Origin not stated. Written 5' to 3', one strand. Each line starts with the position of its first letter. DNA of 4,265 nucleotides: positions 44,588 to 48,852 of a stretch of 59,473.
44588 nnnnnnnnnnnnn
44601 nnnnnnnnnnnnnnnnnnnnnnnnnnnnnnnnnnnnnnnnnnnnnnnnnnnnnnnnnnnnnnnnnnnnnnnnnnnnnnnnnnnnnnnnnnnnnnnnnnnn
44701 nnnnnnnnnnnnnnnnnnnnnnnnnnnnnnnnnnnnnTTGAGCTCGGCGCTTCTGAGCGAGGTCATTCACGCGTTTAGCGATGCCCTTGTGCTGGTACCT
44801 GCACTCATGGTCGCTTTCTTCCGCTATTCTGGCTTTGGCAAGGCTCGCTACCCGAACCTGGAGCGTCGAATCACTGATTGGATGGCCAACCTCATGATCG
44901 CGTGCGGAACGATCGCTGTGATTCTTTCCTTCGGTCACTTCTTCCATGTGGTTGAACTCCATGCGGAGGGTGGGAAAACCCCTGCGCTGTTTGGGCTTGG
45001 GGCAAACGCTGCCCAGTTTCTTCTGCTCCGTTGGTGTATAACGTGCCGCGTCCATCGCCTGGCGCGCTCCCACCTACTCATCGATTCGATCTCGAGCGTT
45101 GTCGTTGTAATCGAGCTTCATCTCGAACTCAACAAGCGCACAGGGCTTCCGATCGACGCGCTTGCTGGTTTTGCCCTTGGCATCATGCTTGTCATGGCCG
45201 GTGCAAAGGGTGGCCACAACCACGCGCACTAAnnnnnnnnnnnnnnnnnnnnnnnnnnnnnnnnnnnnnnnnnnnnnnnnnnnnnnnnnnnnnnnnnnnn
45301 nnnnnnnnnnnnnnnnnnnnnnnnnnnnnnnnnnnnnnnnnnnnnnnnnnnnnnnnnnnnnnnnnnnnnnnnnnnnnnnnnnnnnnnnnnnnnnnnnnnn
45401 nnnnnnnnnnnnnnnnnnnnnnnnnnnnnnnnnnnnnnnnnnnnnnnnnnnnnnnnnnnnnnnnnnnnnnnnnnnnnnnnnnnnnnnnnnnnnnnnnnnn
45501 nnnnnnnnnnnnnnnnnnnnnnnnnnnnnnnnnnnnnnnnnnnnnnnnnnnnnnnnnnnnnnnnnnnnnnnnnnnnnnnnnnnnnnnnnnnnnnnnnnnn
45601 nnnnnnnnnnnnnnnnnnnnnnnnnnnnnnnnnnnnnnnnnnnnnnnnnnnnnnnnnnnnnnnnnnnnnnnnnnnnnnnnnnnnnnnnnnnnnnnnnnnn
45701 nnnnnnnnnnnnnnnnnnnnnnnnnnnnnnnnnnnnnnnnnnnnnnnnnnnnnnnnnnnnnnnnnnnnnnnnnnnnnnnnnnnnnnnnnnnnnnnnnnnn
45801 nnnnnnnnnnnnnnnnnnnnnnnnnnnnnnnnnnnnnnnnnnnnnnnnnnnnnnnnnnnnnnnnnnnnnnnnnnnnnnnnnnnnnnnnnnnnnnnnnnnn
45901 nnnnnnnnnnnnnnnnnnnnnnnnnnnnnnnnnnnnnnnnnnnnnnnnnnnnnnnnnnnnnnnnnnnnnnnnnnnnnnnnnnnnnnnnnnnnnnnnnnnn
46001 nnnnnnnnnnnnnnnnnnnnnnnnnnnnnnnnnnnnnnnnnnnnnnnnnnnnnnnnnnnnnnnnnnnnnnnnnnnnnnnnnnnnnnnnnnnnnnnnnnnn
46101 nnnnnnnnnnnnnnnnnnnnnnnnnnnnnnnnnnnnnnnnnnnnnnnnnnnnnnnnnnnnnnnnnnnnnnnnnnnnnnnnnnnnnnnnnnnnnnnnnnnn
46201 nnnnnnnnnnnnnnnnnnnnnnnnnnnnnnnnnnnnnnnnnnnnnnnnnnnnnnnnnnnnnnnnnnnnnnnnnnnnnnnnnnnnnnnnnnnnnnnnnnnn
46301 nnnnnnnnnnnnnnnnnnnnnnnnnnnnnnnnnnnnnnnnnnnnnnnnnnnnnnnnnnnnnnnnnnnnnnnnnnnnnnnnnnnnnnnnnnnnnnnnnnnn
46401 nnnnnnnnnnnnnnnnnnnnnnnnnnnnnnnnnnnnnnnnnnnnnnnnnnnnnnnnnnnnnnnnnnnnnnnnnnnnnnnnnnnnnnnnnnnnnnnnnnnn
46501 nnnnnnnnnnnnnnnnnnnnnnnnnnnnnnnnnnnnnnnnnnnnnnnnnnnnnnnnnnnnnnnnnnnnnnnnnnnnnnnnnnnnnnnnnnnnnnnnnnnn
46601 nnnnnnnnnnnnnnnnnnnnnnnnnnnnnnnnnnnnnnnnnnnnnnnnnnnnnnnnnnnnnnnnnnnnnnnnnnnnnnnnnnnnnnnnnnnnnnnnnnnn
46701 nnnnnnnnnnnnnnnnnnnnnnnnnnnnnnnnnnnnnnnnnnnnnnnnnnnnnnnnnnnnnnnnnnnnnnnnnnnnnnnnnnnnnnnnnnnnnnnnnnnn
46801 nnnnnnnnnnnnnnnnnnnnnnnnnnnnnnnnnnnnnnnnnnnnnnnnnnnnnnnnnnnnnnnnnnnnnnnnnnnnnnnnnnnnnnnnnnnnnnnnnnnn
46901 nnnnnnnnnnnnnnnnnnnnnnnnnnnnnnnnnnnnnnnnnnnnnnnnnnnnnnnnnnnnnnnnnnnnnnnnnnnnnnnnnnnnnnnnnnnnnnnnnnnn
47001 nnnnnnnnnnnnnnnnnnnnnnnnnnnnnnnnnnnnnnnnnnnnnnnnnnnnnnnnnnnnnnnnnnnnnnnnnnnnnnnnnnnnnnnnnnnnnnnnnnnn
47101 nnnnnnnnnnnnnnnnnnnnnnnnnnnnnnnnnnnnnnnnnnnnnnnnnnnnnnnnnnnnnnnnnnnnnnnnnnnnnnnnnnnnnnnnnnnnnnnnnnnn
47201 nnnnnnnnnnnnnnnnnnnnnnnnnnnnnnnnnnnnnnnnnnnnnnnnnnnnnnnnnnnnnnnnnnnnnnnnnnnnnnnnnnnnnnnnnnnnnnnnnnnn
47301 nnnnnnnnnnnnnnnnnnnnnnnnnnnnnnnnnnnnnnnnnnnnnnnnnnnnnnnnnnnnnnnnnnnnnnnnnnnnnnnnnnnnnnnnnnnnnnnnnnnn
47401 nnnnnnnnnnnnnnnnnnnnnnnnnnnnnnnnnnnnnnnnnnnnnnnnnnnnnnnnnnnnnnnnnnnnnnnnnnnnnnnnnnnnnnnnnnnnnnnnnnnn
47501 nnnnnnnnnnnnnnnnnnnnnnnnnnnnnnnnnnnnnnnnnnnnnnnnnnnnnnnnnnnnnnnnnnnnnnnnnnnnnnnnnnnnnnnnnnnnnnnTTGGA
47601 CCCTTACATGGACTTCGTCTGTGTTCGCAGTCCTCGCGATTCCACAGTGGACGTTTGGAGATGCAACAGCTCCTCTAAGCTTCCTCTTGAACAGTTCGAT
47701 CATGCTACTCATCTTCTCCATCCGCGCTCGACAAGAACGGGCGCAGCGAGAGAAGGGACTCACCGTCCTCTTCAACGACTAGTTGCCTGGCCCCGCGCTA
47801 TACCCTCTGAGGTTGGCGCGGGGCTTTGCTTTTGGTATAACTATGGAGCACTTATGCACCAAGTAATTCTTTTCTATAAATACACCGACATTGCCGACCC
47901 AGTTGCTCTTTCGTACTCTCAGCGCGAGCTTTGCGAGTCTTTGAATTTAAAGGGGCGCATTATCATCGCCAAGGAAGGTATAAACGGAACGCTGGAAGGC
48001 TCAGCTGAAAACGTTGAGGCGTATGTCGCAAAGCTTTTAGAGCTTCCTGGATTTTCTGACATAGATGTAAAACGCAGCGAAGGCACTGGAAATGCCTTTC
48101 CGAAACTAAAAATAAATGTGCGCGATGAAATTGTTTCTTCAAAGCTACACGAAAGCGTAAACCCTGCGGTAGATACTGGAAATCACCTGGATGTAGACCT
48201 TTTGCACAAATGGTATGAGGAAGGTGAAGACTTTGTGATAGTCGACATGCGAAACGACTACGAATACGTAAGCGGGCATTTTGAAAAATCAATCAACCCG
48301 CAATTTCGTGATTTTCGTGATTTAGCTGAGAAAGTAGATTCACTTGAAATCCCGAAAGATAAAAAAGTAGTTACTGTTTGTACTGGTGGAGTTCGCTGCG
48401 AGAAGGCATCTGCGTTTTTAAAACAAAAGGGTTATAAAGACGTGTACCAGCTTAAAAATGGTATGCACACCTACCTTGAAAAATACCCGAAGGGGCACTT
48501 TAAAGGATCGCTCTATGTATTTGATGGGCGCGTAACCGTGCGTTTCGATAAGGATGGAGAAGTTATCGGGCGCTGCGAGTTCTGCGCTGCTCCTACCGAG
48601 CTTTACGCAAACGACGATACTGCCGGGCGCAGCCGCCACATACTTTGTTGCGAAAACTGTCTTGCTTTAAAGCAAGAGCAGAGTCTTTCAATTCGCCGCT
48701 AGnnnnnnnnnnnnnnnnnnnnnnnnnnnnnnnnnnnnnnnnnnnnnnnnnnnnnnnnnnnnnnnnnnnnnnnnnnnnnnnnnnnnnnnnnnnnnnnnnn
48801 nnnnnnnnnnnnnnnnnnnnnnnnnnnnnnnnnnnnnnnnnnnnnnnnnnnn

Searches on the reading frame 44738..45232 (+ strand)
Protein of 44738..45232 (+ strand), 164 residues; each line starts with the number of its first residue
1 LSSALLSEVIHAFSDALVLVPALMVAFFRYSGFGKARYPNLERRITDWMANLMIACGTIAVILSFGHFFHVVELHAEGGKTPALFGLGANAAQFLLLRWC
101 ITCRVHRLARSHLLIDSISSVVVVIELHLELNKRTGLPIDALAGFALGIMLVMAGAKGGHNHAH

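Call 69: search_protein_families(library=pfam, proteins=[window:44738-45232:+], max_evalue=0.01)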
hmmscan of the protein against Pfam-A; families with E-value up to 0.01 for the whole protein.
window:44738-45232:+ (164 aa): 2 families
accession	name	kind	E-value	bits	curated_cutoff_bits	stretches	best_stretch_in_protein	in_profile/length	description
PF01545.26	Cation_efflux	-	0.0019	18.4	26.6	0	2-155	24-186/198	Cation efflux family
PF25392.1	MS_channel_TM1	-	0.0046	17.4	27.1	0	19-73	18-72/79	Mechanosensitive ion channel, transmembrane helix 1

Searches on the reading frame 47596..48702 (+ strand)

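Call 69: search_protein_families(library=pfam, proteins=[window:47596-48702:+], max_evalue=0.01)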
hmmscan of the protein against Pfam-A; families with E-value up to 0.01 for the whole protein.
window:47596-48702:+ (368 aa): 3 families
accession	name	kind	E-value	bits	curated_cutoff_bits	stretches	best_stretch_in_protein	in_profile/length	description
PF17773.7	UPF0176_N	-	5.1e-26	91.3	26.2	1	89-179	2-92/92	UPF0176 acylphosphatase like domain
PF00581.25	Rhodanese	-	7.7e-15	55.6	22.2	1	202-294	4-100/102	Rhodanese-like domain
PF12368.13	Rhodanese_C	-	4e-10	40.3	26.9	1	303-357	1-55/66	Rhodanase C-terminal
